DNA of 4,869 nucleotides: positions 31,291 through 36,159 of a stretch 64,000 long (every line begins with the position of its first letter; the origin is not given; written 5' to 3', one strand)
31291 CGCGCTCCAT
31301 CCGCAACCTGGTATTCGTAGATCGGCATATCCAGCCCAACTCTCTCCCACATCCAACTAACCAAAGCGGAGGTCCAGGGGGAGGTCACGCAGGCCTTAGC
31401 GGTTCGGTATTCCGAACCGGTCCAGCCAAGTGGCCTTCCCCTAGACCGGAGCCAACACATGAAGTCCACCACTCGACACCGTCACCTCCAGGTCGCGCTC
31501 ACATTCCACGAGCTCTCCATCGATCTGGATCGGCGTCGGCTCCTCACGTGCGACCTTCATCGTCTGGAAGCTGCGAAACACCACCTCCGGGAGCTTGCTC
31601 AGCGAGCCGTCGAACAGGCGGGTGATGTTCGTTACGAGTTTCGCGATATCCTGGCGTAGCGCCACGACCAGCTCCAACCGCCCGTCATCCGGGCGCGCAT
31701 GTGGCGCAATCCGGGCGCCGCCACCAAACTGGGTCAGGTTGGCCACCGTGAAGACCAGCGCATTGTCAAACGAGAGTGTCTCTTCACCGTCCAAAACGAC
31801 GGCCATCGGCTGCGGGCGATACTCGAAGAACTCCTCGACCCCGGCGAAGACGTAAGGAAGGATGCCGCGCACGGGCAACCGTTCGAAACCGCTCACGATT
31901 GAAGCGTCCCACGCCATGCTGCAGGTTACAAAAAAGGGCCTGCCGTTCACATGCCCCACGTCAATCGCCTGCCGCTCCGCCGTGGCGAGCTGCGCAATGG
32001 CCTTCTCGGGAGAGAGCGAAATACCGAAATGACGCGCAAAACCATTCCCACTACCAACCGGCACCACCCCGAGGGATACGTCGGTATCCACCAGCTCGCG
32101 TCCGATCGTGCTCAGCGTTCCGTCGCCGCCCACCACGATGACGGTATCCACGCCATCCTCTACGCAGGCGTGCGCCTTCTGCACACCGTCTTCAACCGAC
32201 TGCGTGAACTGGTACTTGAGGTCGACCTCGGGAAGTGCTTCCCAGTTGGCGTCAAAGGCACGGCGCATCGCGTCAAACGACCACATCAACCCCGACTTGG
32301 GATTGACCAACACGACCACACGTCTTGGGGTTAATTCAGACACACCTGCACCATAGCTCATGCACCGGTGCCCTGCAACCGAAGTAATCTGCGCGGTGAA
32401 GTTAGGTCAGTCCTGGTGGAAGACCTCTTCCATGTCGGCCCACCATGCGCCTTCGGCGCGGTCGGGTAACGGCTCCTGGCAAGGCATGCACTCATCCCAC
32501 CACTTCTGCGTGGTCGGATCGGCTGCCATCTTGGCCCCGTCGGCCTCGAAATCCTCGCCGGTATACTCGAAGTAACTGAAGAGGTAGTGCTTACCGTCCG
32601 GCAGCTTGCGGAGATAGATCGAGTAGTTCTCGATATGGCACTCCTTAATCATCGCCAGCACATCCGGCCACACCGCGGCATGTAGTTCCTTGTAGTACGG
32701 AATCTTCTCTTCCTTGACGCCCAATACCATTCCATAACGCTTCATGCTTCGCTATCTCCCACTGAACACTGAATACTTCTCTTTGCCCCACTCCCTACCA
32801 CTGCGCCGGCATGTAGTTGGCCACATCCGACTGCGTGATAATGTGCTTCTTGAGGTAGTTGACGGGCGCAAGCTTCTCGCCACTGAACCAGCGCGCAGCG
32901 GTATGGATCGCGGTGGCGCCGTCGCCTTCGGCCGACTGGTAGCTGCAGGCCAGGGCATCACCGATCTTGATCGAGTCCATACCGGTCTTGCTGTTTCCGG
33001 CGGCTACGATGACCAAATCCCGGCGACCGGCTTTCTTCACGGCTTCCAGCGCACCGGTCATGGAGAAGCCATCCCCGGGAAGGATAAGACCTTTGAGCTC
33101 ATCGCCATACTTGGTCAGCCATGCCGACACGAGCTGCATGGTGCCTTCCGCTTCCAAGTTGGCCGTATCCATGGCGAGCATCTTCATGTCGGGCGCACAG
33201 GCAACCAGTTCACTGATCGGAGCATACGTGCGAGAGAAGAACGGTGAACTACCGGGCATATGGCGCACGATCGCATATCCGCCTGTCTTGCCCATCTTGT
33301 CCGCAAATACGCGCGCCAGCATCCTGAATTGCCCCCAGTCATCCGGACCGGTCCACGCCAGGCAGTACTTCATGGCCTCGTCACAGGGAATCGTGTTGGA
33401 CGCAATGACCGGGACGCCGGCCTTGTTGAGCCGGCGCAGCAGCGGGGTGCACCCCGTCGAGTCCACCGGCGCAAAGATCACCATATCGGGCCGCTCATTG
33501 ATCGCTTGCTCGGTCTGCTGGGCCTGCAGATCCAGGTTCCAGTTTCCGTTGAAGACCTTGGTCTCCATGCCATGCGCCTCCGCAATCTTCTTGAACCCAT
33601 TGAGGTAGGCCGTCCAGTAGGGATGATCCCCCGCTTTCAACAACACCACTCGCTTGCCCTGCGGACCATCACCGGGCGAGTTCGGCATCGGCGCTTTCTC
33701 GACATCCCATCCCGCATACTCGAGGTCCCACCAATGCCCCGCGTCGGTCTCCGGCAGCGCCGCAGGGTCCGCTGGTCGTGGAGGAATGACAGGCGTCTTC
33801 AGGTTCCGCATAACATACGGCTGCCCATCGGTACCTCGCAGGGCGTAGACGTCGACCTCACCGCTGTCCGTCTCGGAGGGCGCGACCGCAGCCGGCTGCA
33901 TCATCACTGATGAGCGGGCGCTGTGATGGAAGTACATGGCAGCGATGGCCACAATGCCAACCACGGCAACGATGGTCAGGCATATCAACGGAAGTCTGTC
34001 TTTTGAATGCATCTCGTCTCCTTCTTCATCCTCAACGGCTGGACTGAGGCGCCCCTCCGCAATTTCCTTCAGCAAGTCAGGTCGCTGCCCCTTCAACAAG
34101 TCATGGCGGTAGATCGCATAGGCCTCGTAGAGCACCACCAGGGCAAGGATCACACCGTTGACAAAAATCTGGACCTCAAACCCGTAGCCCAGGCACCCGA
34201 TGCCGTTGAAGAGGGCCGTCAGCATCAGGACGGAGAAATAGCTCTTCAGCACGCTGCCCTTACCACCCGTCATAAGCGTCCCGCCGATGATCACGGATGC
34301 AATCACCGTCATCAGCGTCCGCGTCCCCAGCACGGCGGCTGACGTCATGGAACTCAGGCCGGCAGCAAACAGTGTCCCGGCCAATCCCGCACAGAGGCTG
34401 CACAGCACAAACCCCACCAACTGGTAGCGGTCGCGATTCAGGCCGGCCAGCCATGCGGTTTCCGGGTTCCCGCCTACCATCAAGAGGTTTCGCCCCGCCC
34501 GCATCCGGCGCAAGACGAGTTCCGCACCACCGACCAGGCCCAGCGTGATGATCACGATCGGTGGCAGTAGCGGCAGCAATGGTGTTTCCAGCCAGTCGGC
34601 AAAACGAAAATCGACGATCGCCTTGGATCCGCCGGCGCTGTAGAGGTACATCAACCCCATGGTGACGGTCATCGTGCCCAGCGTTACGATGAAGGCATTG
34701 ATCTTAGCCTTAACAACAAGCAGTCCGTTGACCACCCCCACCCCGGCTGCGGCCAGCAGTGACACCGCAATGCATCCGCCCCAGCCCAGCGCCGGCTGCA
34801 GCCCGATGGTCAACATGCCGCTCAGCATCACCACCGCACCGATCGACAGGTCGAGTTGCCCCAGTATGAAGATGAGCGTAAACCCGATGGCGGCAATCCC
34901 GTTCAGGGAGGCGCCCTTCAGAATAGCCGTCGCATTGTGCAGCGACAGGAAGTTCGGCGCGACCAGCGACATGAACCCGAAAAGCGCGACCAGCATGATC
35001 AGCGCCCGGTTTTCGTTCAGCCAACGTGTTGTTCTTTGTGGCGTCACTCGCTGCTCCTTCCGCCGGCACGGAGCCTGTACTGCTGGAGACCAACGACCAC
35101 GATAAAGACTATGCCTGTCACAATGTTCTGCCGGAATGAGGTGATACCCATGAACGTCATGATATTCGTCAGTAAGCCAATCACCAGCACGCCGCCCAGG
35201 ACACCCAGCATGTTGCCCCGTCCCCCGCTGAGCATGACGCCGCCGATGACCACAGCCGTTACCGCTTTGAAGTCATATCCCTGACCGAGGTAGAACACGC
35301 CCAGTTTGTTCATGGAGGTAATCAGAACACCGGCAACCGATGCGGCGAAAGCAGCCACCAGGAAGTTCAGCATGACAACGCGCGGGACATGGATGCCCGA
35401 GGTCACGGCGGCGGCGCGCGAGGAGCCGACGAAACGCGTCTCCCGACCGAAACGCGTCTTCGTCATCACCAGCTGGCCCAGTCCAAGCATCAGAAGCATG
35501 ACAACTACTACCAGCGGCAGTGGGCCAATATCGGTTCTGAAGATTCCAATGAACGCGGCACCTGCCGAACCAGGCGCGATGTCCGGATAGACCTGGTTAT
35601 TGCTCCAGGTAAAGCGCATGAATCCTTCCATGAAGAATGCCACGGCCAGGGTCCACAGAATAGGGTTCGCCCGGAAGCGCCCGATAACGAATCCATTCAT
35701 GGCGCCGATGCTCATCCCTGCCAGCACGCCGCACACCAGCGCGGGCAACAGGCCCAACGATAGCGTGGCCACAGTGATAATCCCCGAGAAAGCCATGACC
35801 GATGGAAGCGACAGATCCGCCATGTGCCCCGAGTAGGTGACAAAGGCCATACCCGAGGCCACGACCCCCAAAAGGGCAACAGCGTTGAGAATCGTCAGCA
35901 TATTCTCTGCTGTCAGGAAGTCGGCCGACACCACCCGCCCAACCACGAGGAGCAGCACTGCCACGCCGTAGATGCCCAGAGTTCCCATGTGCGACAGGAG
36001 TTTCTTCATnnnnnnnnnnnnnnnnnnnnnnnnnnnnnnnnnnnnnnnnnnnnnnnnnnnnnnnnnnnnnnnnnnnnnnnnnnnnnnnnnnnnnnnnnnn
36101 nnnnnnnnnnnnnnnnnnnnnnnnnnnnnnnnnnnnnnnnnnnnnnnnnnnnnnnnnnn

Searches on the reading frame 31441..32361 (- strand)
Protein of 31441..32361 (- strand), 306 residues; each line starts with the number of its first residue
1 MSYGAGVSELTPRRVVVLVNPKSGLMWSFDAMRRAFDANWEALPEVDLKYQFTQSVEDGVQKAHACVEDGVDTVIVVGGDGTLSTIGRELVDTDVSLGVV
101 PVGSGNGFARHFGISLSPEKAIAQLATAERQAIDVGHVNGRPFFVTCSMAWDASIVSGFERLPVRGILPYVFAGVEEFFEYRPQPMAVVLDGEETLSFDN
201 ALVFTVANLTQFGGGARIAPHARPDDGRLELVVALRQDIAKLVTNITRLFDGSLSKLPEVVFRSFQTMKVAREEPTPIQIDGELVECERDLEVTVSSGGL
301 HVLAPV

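Call 63: search_protein_families(library=pfam, proteins=[window:31441-32361:-], max_evalue=0.00001)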
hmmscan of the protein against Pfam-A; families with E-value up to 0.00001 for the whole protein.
window:31441-32361:- (306 aa): 2 families
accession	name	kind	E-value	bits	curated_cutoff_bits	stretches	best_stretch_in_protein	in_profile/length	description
PF00781.29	DAGK_cat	-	6.1e-24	84.5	23.6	1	14-138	1-125/125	Diacylglycerol kinase catalytic domain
PF19279.4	YegS_C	-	1.9e-21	76.9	27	1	161-303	17-157/158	YegS C-terminal NAD kinase beta sandwich-like domain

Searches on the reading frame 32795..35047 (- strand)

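Call 7: search_protein_families(library=pfam, proteins=[window:32795-35047:-])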
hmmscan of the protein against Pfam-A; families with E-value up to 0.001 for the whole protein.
window:32795-35047:- (750 aa): 3 families
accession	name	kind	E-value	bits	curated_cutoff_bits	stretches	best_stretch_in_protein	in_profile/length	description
PF13407.12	Peripla_BP_4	-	5.3e-38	131.5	35.1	1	467-725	2-258/258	Periplasmic binding protein domain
PF02653.21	BPD_transp_2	-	1.3e-29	103.6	26.8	1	41-304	4-268/269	Branched-chain amino acid transport system / permease component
PF00532.27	Peripla_BP_1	-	3.9e-08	33.5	22.2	1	467-552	5-89/281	Periplasmic binding proteins and sugar binding domain of LacI family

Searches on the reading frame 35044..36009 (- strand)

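Call 7: search_protein_families(library=pfam, proteins=[window:35044-36009:-])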
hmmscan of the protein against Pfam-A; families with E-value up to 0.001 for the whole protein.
window:35044-36009:- (321 aa): 1 family
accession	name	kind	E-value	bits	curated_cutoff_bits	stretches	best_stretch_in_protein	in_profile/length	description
PF02653.21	BPD_transp_2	-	8.7e-28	97.6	26.8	1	36-306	1-269/269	Branched-chain amino acid transport system / permease component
